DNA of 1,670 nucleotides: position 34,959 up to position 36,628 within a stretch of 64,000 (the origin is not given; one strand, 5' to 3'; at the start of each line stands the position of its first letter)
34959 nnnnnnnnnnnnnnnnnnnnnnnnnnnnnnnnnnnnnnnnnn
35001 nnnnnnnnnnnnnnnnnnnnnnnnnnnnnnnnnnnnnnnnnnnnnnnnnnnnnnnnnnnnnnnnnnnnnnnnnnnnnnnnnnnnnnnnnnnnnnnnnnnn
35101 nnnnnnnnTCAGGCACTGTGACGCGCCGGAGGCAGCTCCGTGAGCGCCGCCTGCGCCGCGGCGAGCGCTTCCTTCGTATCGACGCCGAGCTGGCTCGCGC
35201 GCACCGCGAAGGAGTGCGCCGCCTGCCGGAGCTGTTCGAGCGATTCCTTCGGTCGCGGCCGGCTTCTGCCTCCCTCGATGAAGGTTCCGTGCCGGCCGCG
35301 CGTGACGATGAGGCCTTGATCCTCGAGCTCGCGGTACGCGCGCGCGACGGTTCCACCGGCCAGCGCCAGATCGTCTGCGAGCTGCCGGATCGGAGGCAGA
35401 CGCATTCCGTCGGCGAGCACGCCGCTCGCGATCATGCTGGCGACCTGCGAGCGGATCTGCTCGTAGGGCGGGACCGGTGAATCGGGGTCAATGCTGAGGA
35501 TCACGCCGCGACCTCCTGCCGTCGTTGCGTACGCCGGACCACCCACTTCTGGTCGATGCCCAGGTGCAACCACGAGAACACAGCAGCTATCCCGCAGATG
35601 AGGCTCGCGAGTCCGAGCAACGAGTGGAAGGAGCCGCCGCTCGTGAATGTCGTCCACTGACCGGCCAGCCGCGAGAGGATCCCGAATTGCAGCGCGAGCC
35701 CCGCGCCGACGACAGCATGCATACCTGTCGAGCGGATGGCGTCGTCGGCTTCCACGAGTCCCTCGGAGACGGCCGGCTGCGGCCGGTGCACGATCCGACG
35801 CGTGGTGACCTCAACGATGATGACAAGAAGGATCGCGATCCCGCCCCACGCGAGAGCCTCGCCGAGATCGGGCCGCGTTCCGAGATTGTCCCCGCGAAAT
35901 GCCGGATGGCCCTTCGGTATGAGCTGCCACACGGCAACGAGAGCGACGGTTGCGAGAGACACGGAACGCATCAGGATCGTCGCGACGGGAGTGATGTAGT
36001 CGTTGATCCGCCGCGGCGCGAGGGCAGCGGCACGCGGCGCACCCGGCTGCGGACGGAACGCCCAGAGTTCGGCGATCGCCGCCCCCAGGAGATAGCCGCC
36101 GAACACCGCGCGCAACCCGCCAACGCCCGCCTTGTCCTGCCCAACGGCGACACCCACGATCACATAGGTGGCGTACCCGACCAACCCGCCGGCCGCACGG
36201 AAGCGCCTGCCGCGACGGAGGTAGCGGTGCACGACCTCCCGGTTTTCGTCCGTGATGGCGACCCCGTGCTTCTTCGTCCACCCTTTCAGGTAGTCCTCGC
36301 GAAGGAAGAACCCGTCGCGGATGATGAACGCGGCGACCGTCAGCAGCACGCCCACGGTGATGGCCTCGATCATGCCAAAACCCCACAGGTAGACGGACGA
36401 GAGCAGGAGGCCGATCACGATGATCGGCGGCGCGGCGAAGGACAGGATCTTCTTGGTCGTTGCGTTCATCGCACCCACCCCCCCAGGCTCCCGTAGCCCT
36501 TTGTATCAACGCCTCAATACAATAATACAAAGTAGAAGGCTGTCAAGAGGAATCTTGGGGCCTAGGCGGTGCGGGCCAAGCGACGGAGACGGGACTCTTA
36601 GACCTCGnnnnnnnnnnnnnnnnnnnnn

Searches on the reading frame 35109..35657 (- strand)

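Call 3: search_protein_families(library=pfam, proteins=[window:35109-35657:-], max_evalue=1)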
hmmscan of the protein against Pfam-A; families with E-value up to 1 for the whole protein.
window:35109-35657:- (182 aa): 9 families
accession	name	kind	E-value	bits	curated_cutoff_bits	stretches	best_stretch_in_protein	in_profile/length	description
PF00392.27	GntR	-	4.2e-13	49.2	27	1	64-127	1-64/64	Bacterial regulatory proteins, gntR family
PF14502.12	HTH_41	-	1.5e-06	27.9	25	1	84-127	3-48/48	Helix-turn-helix domain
PF13412.12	HTH_24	-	0.00035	20.5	21.9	1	90-117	20-47/48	Winged helix-turn-helix DNA-binding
PF13545.12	HTH_Crp_2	-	0.003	17.9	27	1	91-123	26-58/70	Crp-like helix-turn-helix domain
PF23336.1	HTH_TbsP_C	-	0.016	15.8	27.1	1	87-147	54-112/121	Transcriptional regulator TbsP-like, C-terminal HTH domain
PF13730.12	HTH_36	-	0.016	15.4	25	1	86-117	24-55/55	Helix-turn-helix domain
PF25213.1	HVO_A0261_N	-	0.031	14.6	35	1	91-128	28-65/86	HVO_A0261 N-terminal domain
PF01047.28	MarR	-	0.099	13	24.6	1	90-117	20-47/59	MarR family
PF09339.16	HTH_IclR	-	0.12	12.6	22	1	81-119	12-50/52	IclR helix-turn-helix domain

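Call 4: search_protein_families(library=ncbifam, proteins=[window:35109-35657:-], max_evalue=1)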
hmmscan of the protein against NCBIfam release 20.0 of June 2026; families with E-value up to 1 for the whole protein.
window:35109-35657:- (182 aa): 28 families (the best 25 are shown)
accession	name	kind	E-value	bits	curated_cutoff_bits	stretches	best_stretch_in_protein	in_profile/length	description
NF053730.1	TransRegRv1152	equivalog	7.5e-26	90.4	170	1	53-171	6-118/120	Rv1152 family transcriptional regulator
NF052286.1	ecto_TF_EhuR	exception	2.6e-17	62.6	480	1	63-147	11-95/458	MocR-like ectoine utilization transcription factor EhuR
NF052282.1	PLP_TF_PdxR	equivalog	7.2e-17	61.6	320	1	64-143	2-84/448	MocR-like pyridoxine biosynthesis transcription factor PdxR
NF012025.0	PRK15481.1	equivalog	1.3e-13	50.4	573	1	67-132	10-75/432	MocR-like B6 salvage transcription factor PtsJ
NF052281.1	rhizopine_MocR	equivalog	4e-13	48.8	650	1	53-172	8-126/479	rhizopine catabolism transcriptional regulator MocR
NF047563.1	modulin_PmtR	equivalog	4.5e-13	49.3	200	1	57-130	6-79/125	PSM export ABC transporter transcriptional regulator PmtR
NF052290.2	MocR_like_YczR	exception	2.4e-12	46.3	487.4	1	62-173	18-130/458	MocR-like transcription factor YczR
TIGR02018.2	his_ut_repres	equivalog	3e-11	43.1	220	1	65-132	1-68/226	histidine utilization transcriptional repressor HutC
NF011575.0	PRK14999.1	equivalog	2.9e-09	36.6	424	1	59-157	8-102/241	histidine utilization repressor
NF007741.0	PRK10421.1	equivalog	2.4e-08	33.7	311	1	66-131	10-75/262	transcriptional regulator LldR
TIGR03337.1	phnR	equivalog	3.1e-07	30.3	296.75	1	65-140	3-78/231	phosphonate utilization transcriptional regulator PhnR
NF041241.1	YhfZ_full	equivalog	5.9e-07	29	260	1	80-128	18-70/304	GntR family transcriptional regulator YhfZ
TIGR02325.1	C_P_lyase_phnF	equivalog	1.8e-06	27.7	156.8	1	58-128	3-73/238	phosphonate metabolism transcriptional regulator PhnF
NF052285.1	GABA_TF_GabR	exception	3.4e-06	26.1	600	1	65-129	1-65/456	MocR-like transcriptional regulator GabR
NF007001.0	PRK09464.1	equivalog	4.7e-06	26.4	330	1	67-128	14-75/254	pyruvate dehydrogenase complex transcriptional repressor PdhR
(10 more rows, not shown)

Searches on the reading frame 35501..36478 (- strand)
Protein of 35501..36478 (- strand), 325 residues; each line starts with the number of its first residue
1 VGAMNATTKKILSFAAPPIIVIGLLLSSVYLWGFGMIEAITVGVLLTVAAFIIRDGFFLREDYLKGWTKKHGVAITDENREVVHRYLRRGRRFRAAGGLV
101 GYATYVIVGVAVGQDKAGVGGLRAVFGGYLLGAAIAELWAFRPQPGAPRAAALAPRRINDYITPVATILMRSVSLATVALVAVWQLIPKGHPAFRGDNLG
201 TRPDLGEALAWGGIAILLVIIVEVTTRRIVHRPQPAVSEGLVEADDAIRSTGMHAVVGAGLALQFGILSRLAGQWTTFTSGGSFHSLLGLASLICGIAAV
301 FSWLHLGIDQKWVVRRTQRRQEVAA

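Call 3: search_protein_families(library=pfam, proteins=[window:35501-36478:-], max_evalue=1)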
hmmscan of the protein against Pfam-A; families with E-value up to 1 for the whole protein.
window:35501-36478:- (325 aa): 1 family
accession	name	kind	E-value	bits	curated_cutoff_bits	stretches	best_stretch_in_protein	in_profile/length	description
PF17608.7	DUF5504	-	0.0056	17.3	27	1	6-73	7-73/127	Family of unknown function (DUF5504)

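Call 4: search_protein_families(library=ncbifam, proteins=[window:35501-36478:-], max_evalue=1)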
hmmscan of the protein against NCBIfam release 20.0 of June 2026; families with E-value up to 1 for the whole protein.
window:35501-36478:- (325 aa): 0 families
